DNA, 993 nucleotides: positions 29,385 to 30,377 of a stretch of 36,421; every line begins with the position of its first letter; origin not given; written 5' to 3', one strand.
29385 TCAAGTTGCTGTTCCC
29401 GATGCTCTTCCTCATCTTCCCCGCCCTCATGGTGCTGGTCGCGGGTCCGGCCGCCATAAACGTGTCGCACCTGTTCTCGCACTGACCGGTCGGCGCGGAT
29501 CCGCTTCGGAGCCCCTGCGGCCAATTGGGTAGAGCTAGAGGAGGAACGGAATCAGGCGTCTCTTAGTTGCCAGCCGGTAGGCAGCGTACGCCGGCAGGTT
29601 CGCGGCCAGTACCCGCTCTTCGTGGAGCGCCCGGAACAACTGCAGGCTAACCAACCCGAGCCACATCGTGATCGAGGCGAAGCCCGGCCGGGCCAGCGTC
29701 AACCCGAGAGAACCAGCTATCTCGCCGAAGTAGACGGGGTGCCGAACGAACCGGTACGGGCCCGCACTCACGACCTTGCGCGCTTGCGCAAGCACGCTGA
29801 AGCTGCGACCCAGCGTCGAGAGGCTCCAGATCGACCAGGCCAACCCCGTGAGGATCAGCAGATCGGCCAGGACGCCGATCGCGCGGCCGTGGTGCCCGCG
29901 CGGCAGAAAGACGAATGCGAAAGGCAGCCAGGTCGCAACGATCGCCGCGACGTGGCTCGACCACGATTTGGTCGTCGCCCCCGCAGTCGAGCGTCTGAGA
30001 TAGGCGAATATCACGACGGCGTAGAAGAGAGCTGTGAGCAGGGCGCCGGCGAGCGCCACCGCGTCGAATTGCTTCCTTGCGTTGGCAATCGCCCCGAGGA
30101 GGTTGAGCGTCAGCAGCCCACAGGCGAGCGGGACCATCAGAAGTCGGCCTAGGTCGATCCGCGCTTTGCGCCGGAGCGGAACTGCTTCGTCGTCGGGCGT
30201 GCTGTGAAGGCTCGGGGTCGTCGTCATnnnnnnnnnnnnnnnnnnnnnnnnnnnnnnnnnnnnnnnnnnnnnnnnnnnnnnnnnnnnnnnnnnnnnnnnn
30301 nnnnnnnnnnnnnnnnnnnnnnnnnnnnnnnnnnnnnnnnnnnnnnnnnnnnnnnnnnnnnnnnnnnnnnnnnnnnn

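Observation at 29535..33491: Four-gene module: GAF histidine kinase, NarL-type regulator, stand-alone DnaB-C/RecA-like ATPase and ICMT-family membrane methyltransferase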

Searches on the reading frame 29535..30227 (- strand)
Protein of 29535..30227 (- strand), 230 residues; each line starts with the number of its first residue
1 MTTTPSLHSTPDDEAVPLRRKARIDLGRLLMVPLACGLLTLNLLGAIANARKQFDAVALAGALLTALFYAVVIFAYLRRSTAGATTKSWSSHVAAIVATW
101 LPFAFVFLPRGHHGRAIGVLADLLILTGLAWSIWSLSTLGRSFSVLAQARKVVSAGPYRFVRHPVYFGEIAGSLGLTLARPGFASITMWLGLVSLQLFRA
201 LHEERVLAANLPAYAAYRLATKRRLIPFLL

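Call 3: search_protein_families(library=pfam, proteins=[window:29535-30227:-], max_evalue=0.01)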
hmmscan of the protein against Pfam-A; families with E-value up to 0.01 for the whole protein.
window:29535-30227:- (230 aa): 4 families
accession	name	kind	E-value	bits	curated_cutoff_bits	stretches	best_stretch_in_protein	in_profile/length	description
PF04191.18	PEMT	-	1.3e-10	42.1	25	1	119-208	4-99/105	Phospholipid methyltransferase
PF04140.19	ICMT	-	9.8e-09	36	24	1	124-208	4-94/95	Isoprenylcysteine carboxyl methyltransferase (ICMT) family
PF02544.21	Steroid_dh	-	2.5e-05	24.7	22.6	1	119-229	43-149/150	3-oxo-5-alpha-steroid 4-dehydrogenase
PF06966.17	DUF1295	-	0.0044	17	20.4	1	101-183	103-186/235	Protein of unknown function (DUF1295)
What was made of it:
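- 29535..30227 (-): ICMT/PEMT-superfamily membrane methyltransferase of a Tad-associated subfamily. Its substrate is unknown; the proposed substrate is Flp pilin or another membrane-embedded Tad component. Pfam PEMT and ICMT above gathering scores (call 3).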

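Call 4: search_protein_families(library=ncbifam, proteins=[window:29535-30227:-], max_evalue=0.01)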
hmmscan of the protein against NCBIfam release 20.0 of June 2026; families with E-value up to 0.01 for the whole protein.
window:29535-30227:- (230 aa): 1 family
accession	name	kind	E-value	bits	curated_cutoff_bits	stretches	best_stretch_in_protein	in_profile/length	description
NF040696.1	isopcys_mtase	equivalog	5.4e-08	32.9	160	1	119-228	76-189/190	protein-S-isoprenylcysteine O-methyltransferase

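Call 5: search_protein_families(library=padloc, proteins=[window:29535-30227:-], max_evalue=0.01)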
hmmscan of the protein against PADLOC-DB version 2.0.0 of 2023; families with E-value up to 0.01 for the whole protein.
window:29535-30227:- (230 aa): 0 families

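Call 40: find_homologous_proteins(query=window:29535-30227:-)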
Query window:29535-30227:- (230 aa): 105 proteins with E <= 0.001 among 8000 candidates.
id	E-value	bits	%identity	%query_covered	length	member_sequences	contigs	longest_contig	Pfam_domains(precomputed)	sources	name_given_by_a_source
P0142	1.1e-141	488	100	100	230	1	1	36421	PF04140.20,PF04191.19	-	-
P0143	1.2e-67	246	58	100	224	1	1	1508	PF04140.20,PF04191.19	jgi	jgi:protein-S-isoprenylcysteine O-methyltransferase Ste14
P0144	4.9e-66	240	55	100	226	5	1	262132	PF04140.20,PF04191.19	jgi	jgi:protein-S-isoprenylcysteine O-methyltransferase Ste14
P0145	1.9e-65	238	54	99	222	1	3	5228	PF04140.20,PF04191.19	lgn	-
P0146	3.1e-64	234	56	99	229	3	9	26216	PF04140.20,PF04191.19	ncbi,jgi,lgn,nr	ncbi:MAG: hypothetical protein QOE76_1361 [Frankiales bacterium]|jgi:protein-S-isoprenylcysteine O-m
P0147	6.6e-62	227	56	93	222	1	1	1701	PF04140.20,PF04191.19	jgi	jgi:protein-S-isoprenylcysteine O-methyltransferase Ste14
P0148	7.2e-54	201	52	86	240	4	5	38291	PF04140.20,PF04191.19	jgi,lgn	jgi:protein-S-isoprenylcysteine O-methyltransferase Ste14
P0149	7.8e-53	197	52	89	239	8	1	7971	PF04140.20,PF04191.19,PF02544.22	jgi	jgi:protein-S-isoprenylcysteine O-methyltransferase Ste14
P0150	1.9e-52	196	49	92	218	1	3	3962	PF04140.20,PF04191.19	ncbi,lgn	-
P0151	1.2e-50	190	50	87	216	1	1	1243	PF04140.20,PF04191.19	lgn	-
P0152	3.5e-49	185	52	90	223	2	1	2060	PF04140.20,PF04191.19,PF02544.22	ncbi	-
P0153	2.1e-48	183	49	87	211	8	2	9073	PF04140.20,PF06966.18,PF04191.19,PF02544.22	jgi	jgi:protein-S-isoprenylcysteine O-methyltransferase Ste14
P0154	7.7e-47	178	48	86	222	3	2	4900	PF04140.20,PF04191.19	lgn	-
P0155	1.7e-46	176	47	91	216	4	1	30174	PF04140.20,PF04191.19,PF02544.22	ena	-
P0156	6.1e-46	175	47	91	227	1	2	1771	PF04140.20,PF04191.19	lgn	-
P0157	1.7e-45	173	46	87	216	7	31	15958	PF04140.20,PF04191.19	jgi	jgi:protein-S-isoprenylcysteine O-methyltransferase Ste14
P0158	5.3e-44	168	51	80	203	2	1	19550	PF04140.20,PF04191.19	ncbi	-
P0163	2.9e-38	150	46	82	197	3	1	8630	PF04140.20,PF04191.19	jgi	jgi:protein-S-isoprenylcysteine O-methyltransferase Ste14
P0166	3.9e-30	123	41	93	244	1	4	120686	PF04140.20,PF04191.19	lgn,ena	-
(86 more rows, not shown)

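Call 41: find_encoding_contigs(protein=P0144, flank=7000, max_places=1)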
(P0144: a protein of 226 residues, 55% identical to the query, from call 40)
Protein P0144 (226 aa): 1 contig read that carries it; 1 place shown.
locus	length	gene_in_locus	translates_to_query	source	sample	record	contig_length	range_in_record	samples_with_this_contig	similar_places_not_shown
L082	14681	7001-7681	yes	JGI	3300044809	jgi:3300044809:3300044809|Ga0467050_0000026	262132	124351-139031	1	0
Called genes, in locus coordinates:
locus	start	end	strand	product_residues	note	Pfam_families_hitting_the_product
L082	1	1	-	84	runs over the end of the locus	-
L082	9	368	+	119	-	-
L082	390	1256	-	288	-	-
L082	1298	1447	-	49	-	-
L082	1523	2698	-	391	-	PF04542:Sigma70_r2, PF07719:TPR_2 (faint), PF08281:Sigma70_r4_2 (weak), PF20239:DUF6596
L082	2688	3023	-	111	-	PF03795:YCII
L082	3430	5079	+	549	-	PF13185:GAF_2, PF07730:HisKA_3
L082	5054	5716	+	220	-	PF00072:Response_reg, PF00196:GerE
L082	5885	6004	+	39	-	-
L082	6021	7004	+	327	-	PF03796:DnaB_C, PF06745:ATPase (weak), PF13481:AAA_25, PF03796:DnaB_C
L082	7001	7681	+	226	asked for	PF04140:ICMT, PF04191:PEMT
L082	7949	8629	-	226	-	PF00482:T2SSF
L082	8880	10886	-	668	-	PF00092:VWA, PF13519:VWA_2, PF00482:T2SSF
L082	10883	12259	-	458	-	PF00437:T2SSE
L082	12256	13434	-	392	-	PF00142:Fer4_NifH (faint), PF01656:CbiA, PF02374:ArsA_ATPase (faint), PF06564:CBP_BcsQ (faint), PF09140:MipZ (weak), PF10609:ParA, PF13614:AAA_31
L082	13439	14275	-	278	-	PF16976:RcpC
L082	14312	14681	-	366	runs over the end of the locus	PF13400:Tad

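Call 42: find_encoding_contigs(protein=P0148, flank=7000, max_places=1)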
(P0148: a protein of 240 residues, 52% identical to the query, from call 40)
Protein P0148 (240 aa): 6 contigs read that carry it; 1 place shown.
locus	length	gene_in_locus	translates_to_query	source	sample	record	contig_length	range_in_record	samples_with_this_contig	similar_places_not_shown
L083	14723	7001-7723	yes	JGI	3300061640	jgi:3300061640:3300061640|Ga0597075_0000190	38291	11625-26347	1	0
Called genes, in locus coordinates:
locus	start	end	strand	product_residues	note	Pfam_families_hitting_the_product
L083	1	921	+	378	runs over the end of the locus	PF13400:Tad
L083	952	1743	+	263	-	PF16976:RcpC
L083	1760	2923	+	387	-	PF01656:CbiA, PF09140:MipZ (faint), PF10609:ParA (weak), PF13614:AAA_31 (weak)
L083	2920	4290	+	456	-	PF00437:T2SSE, PF27713:UCP018868 (weak)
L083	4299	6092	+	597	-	PF00482:T2SSF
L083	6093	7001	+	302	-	PF00482:T2SSF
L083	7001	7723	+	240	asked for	PF04191:PEMT, PF04140:ICMT (weak)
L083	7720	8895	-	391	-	PF00155:Aminotran_1_2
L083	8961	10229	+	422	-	PF01979:Amidohydro_1, PF07969:Amidohydro_3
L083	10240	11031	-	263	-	PF13489:Methyltransf_23 (weak), PF00891:Methyltransf_2, PF08241:Methyltransf_11, PF08242:Methyltransf_12, PF13649:Methyltransf_25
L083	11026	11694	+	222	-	PF00730:HhH-GPD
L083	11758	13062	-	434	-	PF13860:FlgD_ig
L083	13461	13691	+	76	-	-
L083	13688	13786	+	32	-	-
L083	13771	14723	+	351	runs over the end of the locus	PF00324:AA_permease, PF13520:AA_permease_2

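Call 43: find_encoding_contigs(protein=P0155, flank=7000, max_places=1)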
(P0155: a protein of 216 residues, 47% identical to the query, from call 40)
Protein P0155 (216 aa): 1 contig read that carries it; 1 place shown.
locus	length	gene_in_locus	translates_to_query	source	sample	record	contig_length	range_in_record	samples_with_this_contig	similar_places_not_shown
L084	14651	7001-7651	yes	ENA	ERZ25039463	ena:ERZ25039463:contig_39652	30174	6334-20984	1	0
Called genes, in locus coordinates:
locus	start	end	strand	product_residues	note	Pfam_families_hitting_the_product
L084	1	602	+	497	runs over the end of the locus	PF07811:TadE, PF13400:Tad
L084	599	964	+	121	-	-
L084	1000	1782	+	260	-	PF16976:RcpC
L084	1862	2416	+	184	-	-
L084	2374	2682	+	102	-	-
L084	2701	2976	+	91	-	-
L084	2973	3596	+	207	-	-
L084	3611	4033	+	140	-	PF00437:T2SSE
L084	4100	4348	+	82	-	-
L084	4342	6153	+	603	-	PF13519:VWA_2, PF00482:T2SSF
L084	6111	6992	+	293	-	PF00482:T2SSF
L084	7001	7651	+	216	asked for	PF02544:Steroid_dh (faint), PF04191:PEMT, PF04140:ICMT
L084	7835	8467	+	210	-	-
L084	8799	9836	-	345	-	PF00805:Pentapeptide (weak), PF13576:Pentapeptide_3 (faint), PF25296:Decapeptide (faint), PF00805:Pentapeptide, PF13599:Pentapeptide_4, PF00805:Pentapeptide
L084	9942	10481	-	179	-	-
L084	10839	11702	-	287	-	PF00805:Pentapeptide, PF13576:Pentapeptide_3 (faint), PF13599:Pentapeptide_4 (faint), PF00805:Pentapeptide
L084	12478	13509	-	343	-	-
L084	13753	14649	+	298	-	PF06114:Peptidase_M78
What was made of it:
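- Tad loci with the same VWA-TadB fusion exist without the ATPase (L084, call 43).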

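Call 44: find_encoding_contigs(protein=P0158, flank=7000, max_places=1)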
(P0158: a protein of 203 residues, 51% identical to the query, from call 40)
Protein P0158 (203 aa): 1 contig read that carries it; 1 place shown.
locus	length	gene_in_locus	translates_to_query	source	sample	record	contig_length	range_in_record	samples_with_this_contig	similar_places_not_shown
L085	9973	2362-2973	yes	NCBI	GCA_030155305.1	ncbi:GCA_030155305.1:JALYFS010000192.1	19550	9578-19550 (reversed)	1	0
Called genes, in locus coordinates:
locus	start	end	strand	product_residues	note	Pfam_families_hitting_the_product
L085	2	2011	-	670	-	?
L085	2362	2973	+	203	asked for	PF04140:ICMT (weak), PF04191:PEMT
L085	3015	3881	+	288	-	-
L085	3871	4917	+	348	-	PF00413:Peptidase_M10 (weak)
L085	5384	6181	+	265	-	-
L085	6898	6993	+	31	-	-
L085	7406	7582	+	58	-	PF04964:Flp_Fap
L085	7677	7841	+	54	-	PF04964:Flp_Fap (weak)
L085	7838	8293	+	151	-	PF07811:TadE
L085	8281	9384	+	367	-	PF13400:Tad (weak)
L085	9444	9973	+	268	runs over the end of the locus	PF16976:RcpC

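Call 45: find_encoding_contigs(protein=P0166, flank=7000, max_places=1)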
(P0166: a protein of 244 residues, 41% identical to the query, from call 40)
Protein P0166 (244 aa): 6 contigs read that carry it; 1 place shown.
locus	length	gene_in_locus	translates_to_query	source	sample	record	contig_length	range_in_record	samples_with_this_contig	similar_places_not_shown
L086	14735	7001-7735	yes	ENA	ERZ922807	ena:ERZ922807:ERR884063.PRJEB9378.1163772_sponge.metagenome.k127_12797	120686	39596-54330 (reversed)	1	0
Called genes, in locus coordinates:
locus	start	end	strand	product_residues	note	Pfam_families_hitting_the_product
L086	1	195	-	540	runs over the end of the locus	PF13400:Tad (weak)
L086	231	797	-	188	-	PF07811:TadE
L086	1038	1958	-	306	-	PF00482:T2SSF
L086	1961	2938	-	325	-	PF00482:T2SSF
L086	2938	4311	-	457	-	PF00437:T2SSE, PF27713:UCP018868 (faint)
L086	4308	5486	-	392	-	PF00142:Fer4_NifH (faint), PF01656:CbiA, PF02374:ArsA_ATPase (weak), PF09140:MipZ (faint), PF10609:ParA, PF13614:AAA_31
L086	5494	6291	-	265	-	PF16976:RcpC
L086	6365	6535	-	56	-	PF04964:Flp_Fap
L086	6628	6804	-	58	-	PF04964:Flp_Fap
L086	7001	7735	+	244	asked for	PF04140:ICMT, PF04191:PEMT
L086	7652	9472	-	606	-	PF25976:LpqB_N, PF10646:Germane, PF10647:Gmad1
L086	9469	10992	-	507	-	PF00672:HAMP, PF00512:HisKA, PF13581:HATPase_c_2 (weak), PF02518:HATPase_c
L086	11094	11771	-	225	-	PF00072:Response_reg, PF00486:Trans_reg_C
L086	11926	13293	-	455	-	-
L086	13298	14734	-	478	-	PF05221:AdoHcyase, PF00670:AdoHcyase_NAD, PF02826:2-Hacid_dh_C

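Call 46: find_encoding_contigs(protein=P0157, flank=7000, max_places=1)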
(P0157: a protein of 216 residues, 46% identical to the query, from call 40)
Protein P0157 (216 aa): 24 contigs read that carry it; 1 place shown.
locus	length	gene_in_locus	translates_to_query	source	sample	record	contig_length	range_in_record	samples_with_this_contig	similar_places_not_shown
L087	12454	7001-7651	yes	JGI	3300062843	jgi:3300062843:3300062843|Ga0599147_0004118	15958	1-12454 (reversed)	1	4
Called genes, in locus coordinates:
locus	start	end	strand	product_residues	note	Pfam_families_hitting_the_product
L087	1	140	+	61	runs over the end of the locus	PF04964:Flp_Fap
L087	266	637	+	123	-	PF07811:TadE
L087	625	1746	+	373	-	PF13400:Tad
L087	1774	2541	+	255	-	PF16976:RcpC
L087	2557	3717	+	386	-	PF01656:CbiA, PF10609:ParA (weak), PF13614:AAA_31 (weak)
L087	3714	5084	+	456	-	PF00437:T2SSE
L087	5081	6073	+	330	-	PF00482:T2SSF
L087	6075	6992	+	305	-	PF00482:T2SSF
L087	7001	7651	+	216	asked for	PF04140:ICMT (weak), PF04191:PEMT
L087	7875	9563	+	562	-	-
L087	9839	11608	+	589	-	PF02776:TPP_enzyme_N, PF00205:TPP_enzyme_M, PF02775:TPP_enzyme_C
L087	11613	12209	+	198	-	PF01842:ACT, PF22629:ACT_AHAS_ss, PF13710:ACT_5, PF10369:ALS_ss_C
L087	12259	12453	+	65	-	?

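Call 65: predict_structure(alignment_id=A3)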
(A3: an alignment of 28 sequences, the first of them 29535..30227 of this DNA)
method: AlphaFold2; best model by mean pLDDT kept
length: 230 residues; sequences in the alignment: 28
mean_pLDDT: 83.0   pTM: 0.76
mean pLDDT of the five models: 83.0, 81.3, 81.2, 80.7, 80.0
residues with pLDDT >= 90: 99; 70-90: 81; 50-70: 44; < 50: 6
segments of 3 or more residues with pLDDT < 50: none
pLDDT, mean of each block of 10 residues (from residue 1): 61 52 79 92 93 92 90 84 67 89 90 91 94 88 59 79 91 95 96 94 88 84 61
secondary structure, 60 per line:
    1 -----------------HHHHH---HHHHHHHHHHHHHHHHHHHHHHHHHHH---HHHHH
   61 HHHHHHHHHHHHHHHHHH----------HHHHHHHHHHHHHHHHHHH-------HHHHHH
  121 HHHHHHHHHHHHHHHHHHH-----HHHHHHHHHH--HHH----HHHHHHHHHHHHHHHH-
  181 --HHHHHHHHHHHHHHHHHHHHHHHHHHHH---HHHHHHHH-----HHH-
elements in order: H18-22 H26-52 H56-78 H89-107 H115-139 H145-154 H164-179 H183-210 H214-221

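Call 68: fold_search(model_id=the predicted structure, library=pdb)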
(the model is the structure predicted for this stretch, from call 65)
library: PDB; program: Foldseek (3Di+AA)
matches with E <= 10: 271; with E <= 0.001: 0
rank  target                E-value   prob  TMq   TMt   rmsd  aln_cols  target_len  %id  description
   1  8xku_G                5.6e-02  0.89  0.28  0.23  17.9       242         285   14  Cryo-EM structure of the Ycf2-FtsHi motor complex from Arabidopsis in ATP-bound state (released 2024-09-11)
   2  7c83                  6.1e-02  1.00  0.46  0.42   7.2       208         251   19  Crystal structure of an integral membrane steroid 5-alpha-reductase PbSRD5A (released 2021-01-27)
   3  5msk_A                2.3e-01  0.15  0.16  0.17  23.2       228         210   14  Mouse PA28beta (released 2017-09-13)
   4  1r0d_B                2.4e-01  0.57  0.26  0.29  15.8       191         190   10  HIP1R THATCH DOMAIN CORE (released 2004-07-06)
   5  5msj_W                3.2e-01  0.10  0.15  0.15  22.0       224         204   12  Mouse PA28alpha (released 2017-09-13)
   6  7bw1                  3.5e-01  0.97  0.51  0.48   5.7       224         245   17  Crystal structure of Steroid 5-alpha-reductase 2 in complex with Finasteride (released 2020-08-05)
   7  5msj_E                4.3e-01  0.10  0.14  0.15  23.1       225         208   11  Mouse PA28alpha (released 2017-09-13)
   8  5msj_S                4.5e-01  0.08  0.13  0.15  20.4       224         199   12  Mouse PA28alpha (released 2017-09-13)
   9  5msk_G                5.2e-01  0.09  0.15  0.16  23.4       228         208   14  Mouse PA28beta (released 2017-09-13)
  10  7dr6_D                5.4e-01  0.08  0.13  0.14  24.4       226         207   15  PA28alpha-beta in complex with immunoproteasome (released 2021-01-20)
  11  5msj_X                5.7e-01  0.08  0.14  0.16  20.3       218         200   12  Mouse PA28alpha (released 2017-09-13)
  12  6b85_A                5.9e-01  0.30  0.24  0.25  24.1       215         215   15  Crystal structure of transmembrane protein TMHC4_R (released 2018-03-14)
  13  5msk_D                5.9e-01  0.10  0.15  0.17  24.0       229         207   13  Mouse PA28beta (released 2017-09-13)
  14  5msj_b                5.9e-01  0.07  0.13  0.14  23.7       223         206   13  Mouse PA28alpha (released 2017-09-13)
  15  5msk_F                6.2e-01  0.09  0.15  0.17  23.5       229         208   14  Mouse PA28beta (released 2017-09-13)
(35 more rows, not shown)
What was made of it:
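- On ICMT/PEMT membrane methyltransferase superfamily: The best meaningful matches were the related steroid 5-alpha-reductases, TM 0.46-0.51 (call 68).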

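Call 69: search_solved_structures(query=A3, max_evalue=1, show_alignments=2)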
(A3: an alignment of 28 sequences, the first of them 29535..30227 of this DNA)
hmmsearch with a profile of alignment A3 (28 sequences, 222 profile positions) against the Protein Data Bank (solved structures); distinct sequences matched with E-value up to 1: 8.
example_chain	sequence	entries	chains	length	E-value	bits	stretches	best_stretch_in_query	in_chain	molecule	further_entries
8xku_G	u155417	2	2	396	7.7e-10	42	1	144-221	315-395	AtTam46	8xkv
4a2n_B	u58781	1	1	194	2.9e-07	33.6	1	142-221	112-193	ISOPRENYLCYSTEINE CARBOXYL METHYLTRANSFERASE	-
5v7p_A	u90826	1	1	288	8.7e-07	32.1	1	53-219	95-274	Protein-S-isoprenylcysteine O-methyltransferase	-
5vg9_A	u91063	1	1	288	1.3e-06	31.5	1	53-219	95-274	Protein-S-isoprenylcysteine O-methyltransferase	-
7c83_A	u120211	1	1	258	5.6e-06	29.4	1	108-210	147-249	3-oxo-5-alpha-steroid 4-dehydrogenase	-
6b85_J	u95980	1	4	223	0.033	17.1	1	14-104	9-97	TMHC4_R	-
11kc_A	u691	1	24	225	0.036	17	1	14-104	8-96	Designed nanoparticle O43-TM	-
7bw1_A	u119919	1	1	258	0.94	12.3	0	159-220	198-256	3-oxo-5-alpha-steroid 4-dehydrogenase 2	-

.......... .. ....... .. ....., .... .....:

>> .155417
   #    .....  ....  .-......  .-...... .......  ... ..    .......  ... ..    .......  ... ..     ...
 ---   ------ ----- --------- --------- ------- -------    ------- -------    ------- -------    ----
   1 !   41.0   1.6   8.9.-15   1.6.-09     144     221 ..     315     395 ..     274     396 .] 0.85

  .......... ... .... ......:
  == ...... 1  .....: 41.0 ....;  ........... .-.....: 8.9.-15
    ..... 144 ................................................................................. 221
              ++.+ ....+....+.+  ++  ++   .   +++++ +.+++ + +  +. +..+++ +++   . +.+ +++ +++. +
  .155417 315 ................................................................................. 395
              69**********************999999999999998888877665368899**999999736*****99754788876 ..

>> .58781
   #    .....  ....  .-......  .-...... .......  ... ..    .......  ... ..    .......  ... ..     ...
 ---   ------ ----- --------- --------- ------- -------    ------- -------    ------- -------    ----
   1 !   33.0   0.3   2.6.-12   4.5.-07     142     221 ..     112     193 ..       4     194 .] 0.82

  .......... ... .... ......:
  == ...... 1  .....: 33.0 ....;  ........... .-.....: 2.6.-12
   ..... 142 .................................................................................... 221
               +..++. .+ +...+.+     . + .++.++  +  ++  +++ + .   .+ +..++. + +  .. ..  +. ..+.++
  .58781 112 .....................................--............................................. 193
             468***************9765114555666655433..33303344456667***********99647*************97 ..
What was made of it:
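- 29535..30227 (-): Profile hits to ICMT structures 4a2n and 5v7p (call 69).
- On ICMT/PEMT membrane methyltransferase superfamily: Aligned to 4a2n (call 69).
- Tried and rejected: The sequence profile against the PDB was used instead (call 69).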

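Call 81: find_encoding_contigs(protein=P0146, flank=6000, max_places=1)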
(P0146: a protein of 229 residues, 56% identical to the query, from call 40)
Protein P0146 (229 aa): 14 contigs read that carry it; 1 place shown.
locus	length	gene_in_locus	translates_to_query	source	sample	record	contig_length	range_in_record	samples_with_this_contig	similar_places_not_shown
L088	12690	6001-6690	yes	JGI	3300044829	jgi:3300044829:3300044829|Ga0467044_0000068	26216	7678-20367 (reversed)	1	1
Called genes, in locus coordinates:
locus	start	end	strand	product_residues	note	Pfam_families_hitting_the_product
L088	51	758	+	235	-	PF12138:Spherulin4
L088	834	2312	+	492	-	PF03537:Glyco_hydro_114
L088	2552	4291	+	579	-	PF01590:GAF (weak), PF13185:GAF_2, PF07730:HisKA_3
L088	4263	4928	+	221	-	PF00072:Response_reg, PF00196:GerE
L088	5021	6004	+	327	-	PF03796:DnaB_C, PF13481:AAA_25, PF03796:DnaB_C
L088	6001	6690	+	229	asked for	PF04140:ICMT (weak), PF04191:PEMT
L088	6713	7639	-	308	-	PF00482:T2SSF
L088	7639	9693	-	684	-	PF00092:VWA, PF13519:VWA_2, PF13768:VWA_3, PF00482:T2SSF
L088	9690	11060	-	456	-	PF00437:T2SSE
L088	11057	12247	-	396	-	PF01656:CbiA, PF02374:ArsA_ATPase (faint), PF09140:MipZ (weak), PF10609:ParA, PF13614:AAA_31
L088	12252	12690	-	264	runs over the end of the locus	PF16976:RcpC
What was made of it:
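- The precomputed Pfam lists for L082 and L088 also lack HATPase_c (calls 41, 81).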
